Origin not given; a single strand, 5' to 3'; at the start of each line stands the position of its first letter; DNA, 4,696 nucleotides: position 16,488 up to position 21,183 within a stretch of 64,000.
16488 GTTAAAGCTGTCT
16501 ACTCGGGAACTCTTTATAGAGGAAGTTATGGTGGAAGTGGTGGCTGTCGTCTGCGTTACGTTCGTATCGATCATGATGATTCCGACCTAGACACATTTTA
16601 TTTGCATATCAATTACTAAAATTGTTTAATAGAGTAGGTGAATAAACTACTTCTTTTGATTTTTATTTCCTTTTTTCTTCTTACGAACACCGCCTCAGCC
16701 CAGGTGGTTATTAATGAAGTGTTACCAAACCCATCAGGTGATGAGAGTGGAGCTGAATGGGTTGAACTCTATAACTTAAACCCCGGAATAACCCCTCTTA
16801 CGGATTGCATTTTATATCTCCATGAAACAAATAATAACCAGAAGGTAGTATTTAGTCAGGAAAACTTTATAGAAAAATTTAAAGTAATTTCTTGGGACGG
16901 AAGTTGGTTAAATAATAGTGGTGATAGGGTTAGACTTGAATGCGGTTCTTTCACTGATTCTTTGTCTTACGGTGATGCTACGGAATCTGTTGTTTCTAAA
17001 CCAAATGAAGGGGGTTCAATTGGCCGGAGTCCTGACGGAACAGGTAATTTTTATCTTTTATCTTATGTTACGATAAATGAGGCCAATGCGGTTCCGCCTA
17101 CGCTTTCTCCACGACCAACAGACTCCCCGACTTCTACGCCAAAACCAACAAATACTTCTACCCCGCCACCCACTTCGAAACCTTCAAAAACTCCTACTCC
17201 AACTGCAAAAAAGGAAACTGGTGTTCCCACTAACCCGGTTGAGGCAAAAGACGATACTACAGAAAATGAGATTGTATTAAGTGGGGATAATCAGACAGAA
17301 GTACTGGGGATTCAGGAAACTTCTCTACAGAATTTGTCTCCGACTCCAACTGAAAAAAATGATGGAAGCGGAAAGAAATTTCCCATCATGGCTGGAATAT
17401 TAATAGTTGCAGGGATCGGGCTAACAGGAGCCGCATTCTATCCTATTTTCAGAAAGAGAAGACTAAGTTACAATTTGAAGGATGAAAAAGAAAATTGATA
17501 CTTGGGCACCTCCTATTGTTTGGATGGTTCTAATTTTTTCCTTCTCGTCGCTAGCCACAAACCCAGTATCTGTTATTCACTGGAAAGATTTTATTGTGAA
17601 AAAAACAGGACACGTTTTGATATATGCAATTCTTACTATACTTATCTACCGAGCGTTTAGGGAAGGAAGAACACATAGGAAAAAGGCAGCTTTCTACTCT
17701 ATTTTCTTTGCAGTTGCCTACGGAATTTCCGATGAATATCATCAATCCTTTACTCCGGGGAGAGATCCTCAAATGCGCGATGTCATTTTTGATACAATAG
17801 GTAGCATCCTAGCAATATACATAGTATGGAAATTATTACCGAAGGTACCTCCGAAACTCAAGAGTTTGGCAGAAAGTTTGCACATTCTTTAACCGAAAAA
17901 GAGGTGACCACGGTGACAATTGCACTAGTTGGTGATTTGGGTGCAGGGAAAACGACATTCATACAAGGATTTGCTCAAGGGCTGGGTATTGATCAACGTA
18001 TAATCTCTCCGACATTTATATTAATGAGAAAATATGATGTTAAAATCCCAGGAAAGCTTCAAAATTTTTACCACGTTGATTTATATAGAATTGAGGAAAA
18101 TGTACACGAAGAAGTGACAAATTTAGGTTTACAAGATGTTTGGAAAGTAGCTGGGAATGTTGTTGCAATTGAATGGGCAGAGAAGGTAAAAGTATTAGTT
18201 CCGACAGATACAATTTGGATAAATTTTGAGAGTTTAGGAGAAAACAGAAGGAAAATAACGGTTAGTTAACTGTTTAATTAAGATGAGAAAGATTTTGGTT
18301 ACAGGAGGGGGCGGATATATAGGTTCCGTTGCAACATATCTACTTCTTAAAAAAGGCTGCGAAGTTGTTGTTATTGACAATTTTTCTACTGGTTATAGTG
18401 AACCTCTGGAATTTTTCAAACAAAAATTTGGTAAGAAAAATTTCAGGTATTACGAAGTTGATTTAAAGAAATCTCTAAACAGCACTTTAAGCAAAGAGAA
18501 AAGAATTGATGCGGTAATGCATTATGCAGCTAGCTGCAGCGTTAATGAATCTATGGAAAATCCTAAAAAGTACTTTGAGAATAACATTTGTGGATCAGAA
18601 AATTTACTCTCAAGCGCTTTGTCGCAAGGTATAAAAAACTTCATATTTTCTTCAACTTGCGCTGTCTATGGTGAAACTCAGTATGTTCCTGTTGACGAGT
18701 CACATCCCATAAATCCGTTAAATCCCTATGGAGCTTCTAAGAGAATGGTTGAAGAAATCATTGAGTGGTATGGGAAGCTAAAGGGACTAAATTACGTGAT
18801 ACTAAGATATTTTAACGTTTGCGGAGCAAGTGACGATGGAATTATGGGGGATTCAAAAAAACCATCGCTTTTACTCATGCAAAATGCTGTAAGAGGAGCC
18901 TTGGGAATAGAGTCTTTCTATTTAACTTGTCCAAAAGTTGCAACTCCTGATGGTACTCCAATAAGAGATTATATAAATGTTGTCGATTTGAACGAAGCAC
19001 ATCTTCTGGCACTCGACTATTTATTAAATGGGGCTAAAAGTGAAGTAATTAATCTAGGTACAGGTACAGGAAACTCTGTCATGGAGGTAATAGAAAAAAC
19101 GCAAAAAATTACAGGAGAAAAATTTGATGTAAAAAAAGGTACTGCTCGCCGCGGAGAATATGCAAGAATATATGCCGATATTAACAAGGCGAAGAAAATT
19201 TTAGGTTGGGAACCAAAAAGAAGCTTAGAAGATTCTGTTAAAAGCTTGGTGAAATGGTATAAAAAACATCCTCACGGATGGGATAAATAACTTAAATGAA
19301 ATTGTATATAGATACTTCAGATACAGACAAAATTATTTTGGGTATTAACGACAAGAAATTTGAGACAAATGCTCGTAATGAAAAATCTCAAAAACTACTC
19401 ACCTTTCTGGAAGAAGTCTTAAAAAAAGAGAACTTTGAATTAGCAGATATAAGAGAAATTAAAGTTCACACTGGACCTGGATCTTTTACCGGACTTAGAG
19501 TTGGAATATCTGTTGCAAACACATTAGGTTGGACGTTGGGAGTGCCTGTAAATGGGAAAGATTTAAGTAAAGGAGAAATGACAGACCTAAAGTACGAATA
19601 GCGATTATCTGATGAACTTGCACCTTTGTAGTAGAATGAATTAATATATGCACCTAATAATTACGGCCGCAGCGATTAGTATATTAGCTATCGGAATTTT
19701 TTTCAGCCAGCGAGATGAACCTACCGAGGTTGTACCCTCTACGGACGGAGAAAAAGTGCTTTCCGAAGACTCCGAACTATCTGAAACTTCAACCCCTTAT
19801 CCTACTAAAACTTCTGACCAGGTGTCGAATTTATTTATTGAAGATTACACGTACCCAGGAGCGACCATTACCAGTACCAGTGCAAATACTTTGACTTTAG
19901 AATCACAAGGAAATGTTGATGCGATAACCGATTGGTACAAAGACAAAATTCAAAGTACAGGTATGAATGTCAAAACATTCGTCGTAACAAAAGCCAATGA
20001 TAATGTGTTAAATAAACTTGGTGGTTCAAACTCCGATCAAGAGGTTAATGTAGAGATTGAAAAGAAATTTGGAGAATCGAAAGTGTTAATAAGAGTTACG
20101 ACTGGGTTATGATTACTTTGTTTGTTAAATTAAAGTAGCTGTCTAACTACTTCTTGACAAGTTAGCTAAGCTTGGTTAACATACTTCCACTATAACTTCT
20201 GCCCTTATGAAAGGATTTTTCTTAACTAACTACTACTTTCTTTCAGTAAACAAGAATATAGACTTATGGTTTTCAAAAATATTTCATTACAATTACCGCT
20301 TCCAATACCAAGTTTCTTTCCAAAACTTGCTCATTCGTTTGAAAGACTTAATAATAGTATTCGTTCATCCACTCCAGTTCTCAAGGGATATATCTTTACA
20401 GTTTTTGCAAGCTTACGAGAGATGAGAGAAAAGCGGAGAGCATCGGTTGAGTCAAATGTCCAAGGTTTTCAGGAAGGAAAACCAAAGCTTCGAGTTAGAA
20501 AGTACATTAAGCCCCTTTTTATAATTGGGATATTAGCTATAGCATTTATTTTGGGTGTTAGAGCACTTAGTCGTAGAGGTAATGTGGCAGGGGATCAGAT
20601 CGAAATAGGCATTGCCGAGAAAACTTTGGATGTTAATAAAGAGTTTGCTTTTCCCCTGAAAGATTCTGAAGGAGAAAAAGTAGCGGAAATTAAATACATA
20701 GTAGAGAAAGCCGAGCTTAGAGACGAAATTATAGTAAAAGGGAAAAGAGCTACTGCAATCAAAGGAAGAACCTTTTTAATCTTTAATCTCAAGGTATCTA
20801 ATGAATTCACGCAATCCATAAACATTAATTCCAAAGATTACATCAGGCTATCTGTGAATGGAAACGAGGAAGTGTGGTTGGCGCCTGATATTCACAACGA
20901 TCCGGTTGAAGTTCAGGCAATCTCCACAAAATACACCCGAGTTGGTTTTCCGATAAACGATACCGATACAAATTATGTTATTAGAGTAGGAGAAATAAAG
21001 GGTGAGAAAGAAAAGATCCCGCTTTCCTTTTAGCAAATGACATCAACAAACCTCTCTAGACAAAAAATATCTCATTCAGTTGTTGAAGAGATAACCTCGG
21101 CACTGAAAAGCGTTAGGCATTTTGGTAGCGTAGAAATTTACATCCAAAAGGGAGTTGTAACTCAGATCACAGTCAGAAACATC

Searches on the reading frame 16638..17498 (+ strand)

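Call 85: search_protein_families(library=pfam, proteins=[window:16638-17498:+], max_evalue=0.0001)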
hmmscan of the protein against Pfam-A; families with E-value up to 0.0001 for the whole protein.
window:16638-17498:+ (286 aa): 1 family
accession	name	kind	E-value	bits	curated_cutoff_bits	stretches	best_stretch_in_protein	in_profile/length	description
PF00932.25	LTD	-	7.3e-06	26.8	34.3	1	17-111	2-107/109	Lamin Tail Domain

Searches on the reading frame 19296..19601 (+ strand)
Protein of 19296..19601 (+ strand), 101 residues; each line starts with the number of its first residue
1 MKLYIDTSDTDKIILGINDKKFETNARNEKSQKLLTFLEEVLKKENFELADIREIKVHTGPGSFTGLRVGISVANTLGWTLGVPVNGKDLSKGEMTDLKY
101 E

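Call 81: search_protein_families(library=pfam, proteins=[window:19296-19601:+], max_evalue=1)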
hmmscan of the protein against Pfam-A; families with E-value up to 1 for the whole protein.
window:19296-19601:+ (101 aa): 1 family
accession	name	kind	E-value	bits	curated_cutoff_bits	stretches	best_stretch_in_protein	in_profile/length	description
PF00814.31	TsaD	-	8.3e-14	52.4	24.8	1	26-85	25-84/264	tRNA N6-adenosine threonylcarbamoyltransferase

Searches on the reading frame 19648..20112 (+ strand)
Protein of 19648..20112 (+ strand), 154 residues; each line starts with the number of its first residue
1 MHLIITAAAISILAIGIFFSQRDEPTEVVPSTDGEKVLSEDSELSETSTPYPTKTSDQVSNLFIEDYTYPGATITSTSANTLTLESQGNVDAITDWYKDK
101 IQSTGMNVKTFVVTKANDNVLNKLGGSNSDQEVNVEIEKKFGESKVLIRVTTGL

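Call 5: search_protein_families(library=pfam, proteins=[window:19648-20112:+], max_evalue=0.1)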
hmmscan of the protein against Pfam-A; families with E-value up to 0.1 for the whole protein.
window:19648-20112:+ (154 aa): 0 families

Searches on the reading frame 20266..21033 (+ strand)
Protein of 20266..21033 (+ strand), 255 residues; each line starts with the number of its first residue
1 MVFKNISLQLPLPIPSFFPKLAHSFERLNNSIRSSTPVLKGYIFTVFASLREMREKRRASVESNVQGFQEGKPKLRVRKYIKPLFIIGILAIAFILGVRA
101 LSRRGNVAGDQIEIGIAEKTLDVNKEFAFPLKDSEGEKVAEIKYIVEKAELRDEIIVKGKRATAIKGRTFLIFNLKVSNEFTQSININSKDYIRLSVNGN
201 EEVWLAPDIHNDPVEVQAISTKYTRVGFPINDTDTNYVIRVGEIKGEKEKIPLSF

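Call 5: search_protein_families(library=pfam, proteins=[window:20266-21033:+], max_evalue=0.1)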
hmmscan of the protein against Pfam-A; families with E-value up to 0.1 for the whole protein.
window:20266-21033:+ (255 aa): 0 families

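Call 7: search_protein_families(library=ncbifam, proteins=[window:20266-21033:+], max_evalue=0.1)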
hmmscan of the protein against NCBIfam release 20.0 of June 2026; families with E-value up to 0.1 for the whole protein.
window:20266-21033:+ (255 aa): 0 families
